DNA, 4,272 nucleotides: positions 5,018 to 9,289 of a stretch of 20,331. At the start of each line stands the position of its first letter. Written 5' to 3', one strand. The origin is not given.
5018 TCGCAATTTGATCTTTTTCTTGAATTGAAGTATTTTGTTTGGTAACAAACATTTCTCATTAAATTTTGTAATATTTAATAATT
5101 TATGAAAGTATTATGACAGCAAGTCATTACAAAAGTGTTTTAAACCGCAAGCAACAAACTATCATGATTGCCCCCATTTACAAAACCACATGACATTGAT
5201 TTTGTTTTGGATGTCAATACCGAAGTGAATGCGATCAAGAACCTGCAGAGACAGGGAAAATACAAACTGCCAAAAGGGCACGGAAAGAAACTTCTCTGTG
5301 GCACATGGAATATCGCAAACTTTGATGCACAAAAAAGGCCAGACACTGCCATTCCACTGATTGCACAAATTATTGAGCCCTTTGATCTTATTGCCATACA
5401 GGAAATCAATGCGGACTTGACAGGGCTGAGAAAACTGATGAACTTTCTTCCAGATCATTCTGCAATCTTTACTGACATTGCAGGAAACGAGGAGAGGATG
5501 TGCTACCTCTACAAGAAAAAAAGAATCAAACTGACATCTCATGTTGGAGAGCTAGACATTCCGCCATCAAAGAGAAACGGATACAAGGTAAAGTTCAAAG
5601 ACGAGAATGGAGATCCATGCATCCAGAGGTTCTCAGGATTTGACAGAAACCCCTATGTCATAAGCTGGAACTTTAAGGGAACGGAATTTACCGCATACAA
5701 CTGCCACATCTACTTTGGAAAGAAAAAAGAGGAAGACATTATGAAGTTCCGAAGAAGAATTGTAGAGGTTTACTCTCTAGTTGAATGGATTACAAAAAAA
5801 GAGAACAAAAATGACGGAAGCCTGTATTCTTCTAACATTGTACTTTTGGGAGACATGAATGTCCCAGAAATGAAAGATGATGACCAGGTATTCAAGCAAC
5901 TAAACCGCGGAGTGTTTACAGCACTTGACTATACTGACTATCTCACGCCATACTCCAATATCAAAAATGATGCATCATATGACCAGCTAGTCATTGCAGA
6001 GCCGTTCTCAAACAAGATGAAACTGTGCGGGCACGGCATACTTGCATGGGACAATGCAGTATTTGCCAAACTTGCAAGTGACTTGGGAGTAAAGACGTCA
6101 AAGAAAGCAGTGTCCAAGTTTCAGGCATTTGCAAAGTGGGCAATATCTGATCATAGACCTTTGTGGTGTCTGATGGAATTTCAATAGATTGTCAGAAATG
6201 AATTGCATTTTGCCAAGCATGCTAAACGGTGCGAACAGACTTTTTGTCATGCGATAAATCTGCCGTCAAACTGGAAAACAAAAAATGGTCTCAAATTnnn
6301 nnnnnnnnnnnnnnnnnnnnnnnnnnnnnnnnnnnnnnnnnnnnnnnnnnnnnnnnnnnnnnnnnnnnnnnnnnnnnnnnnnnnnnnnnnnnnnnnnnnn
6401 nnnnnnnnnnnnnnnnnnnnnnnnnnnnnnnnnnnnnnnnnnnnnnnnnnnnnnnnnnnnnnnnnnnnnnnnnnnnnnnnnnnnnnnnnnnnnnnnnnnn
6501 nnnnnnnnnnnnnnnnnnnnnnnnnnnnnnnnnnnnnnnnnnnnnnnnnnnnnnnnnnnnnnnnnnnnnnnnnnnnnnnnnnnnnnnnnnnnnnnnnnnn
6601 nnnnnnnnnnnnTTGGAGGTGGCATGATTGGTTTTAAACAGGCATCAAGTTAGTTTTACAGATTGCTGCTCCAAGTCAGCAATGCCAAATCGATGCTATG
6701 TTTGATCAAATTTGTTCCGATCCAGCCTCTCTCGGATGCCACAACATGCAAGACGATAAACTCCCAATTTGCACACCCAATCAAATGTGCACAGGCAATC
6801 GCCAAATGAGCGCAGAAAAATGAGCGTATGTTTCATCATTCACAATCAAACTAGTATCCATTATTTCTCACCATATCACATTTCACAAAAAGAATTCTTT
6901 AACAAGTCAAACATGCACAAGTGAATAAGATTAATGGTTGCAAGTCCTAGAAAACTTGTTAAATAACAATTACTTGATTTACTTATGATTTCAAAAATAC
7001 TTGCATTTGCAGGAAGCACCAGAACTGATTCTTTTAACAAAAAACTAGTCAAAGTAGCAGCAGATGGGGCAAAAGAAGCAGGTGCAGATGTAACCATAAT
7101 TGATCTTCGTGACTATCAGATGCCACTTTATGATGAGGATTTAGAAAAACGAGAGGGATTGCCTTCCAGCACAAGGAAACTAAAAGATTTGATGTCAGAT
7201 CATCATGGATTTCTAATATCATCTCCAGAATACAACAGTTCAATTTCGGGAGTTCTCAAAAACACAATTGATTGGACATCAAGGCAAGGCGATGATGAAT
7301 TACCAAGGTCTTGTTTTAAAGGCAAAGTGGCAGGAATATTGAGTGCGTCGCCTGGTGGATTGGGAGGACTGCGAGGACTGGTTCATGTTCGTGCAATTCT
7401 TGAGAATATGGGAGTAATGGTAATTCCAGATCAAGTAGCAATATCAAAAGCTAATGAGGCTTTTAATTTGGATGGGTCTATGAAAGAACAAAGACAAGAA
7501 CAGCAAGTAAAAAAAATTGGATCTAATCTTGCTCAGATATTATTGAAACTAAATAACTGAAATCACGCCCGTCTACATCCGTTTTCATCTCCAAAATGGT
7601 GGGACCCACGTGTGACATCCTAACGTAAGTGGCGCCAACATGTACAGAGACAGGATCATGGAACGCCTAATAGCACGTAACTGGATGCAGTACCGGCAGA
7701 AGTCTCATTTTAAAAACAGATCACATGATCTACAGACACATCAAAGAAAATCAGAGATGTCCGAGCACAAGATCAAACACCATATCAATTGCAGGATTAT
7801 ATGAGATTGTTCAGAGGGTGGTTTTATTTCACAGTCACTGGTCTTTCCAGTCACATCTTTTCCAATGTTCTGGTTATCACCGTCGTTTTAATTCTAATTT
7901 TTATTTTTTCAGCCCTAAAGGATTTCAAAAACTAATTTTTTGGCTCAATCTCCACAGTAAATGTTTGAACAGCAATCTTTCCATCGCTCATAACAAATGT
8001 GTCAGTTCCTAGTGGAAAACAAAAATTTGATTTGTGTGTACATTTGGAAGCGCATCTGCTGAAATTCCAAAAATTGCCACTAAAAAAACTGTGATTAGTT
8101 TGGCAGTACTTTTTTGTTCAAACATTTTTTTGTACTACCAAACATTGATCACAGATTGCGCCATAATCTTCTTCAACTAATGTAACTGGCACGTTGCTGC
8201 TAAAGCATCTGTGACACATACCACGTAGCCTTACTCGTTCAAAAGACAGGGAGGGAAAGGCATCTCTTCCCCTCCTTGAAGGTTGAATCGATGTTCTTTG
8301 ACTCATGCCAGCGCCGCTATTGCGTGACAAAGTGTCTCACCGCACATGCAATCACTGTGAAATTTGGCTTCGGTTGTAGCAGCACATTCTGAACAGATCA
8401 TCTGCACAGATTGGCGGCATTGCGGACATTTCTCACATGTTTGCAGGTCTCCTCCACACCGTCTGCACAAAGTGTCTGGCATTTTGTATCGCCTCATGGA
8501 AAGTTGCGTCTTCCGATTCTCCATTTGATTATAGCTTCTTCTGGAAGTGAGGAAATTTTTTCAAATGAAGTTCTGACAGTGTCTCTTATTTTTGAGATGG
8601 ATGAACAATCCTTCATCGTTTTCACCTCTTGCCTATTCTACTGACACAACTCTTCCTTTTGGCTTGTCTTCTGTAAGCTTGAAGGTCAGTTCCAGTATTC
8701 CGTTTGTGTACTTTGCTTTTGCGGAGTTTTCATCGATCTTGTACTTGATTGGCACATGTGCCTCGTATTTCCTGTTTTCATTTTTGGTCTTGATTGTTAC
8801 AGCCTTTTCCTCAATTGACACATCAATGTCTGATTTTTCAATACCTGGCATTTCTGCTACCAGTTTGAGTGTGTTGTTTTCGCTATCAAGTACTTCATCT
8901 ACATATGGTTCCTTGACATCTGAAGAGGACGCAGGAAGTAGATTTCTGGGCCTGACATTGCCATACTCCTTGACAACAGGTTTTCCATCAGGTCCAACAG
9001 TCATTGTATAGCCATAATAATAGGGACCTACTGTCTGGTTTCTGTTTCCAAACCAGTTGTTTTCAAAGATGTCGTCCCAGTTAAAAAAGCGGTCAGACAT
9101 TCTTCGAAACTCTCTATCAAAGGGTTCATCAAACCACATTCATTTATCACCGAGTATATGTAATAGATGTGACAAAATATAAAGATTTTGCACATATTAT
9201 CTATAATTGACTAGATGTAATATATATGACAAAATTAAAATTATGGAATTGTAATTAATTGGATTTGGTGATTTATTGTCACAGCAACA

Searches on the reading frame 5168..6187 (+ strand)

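Call 38: search_protein_families(library=ncbifam, proteins=[window:5168-6187:+], max_evalue=0.01)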
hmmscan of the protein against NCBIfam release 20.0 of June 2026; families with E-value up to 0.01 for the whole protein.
window:5168-6187:+ (339 aa): 2 families
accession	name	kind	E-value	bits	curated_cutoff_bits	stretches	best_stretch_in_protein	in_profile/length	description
NF045851.1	mem_nucl_MnuA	subfamily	7.4e-10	39.3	185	1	45-336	2-315/317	MnuA family membrane nuclease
TIGR00633.1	xth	equivalog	0.0073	15.8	99.05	0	46-238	5-158/255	exodeoxyribonuclease III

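Call 52: search_protein_families(library=pfam, proteins=[window:5168-6187:+], max_evalue=0.01)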
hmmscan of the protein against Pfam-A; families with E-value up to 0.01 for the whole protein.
window:5168-6187:+ (339 aa): 2 families
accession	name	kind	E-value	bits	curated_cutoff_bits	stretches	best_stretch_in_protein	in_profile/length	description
PF22669.2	Exo_endo_phos2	-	1.2e-05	25.5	27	1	138-260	107-207/288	Endonuclease/Exonuclease/phosphatase family 2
PF03372.29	Exo_endo_phos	-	9.7e-05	22.7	24.5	1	45-245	1-169/225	Endonuclease/Exonuclease/phosphatase family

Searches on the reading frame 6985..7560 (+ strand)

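Call 38: search_protein_families(library=ncbifam, proteins=[window:6985-7560:+], max_evalue=0.01)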
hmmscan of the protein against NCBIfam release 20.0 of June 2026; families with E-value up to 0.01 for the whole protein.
window:6985-7560:+ (191 aa): 5 families
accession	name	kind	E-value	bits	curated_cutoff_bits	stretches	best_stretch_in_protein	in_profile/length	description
TIGR02690.1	resist_ArsH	equivalog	2.3e-15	56.3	292.25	1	4-184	28-198/219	arsenical resistance protein ArsH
TIGR03567.1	FMN_reduc_SsuE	equivalog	1.4e-08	34.8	164.05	1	4-98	1-91/171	NADPH-dependent FMN reductase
NF007859.0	PRK10569.1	equivalog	2.8e-06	27.2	225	1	4-97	2-91/191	NADPH-dependent FMN reductase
TIGR03566.1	FMN_reduc_MsuE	equivalog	3.8e-06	26.8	212.5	1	4-99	1-95/174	FMN reductase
TIGR04037.1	LLM_duo_CE1759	subfamily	0.00066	19.4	175.9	1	29-102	31-102/199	CE1759 family FMN reductase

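Call 52: search_protein_families(library=pfam, proteins=[window:6985-7560:+], max_evalue=0.01)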
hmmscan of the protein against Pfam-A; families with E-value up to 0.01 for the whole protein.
window:6985-7560:+ (191 aa): 2 families
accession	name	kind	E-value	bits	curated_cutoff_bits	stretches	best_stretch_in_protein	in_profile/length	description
PF03358.20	FMN_red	-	3.4e-46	157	24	1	4-157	2-151/152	NADPH-dependent FMN reductase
PF02525.22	Flavodoxin_2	-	8.9e-10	39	27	1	4-125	2-137/198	Flavodoxin-like fold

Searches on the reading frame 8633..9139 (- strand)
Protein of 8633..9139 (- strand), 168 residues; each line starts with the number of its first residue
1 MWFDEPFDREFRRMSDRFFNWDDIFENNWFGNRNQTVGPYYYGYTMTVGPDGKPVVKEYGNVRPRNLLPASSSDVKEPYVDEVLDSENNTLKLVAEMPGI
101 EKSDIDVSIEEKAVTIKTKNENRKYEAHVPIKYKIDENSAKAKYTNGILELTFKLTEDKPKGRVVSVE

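Call 52: search_protein_families(library=pfam, proteins=[window:8633-9139:-], max_evalue=0.01)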
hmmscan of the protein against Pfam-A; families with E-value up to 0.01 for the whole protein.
window:8633-9139:- (168 aa): 3 families
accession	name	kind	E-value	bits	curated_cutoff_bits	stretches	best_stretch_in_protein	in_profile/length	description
PF00011.27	HSP20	-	3.8e-08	33.8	20.8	1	87-167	5-101/102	Hsp20/alpha crystallin family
PF17886.7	ArsA_HSP20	-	1.3e-05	25.1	22.5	1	89-153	2-63/63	HSP20-like domain found in ArsA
PF18201.7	PIH1_CS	-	2.1e-05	25.4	23.3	1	89-152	32-94/100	PIH1 CS-like domain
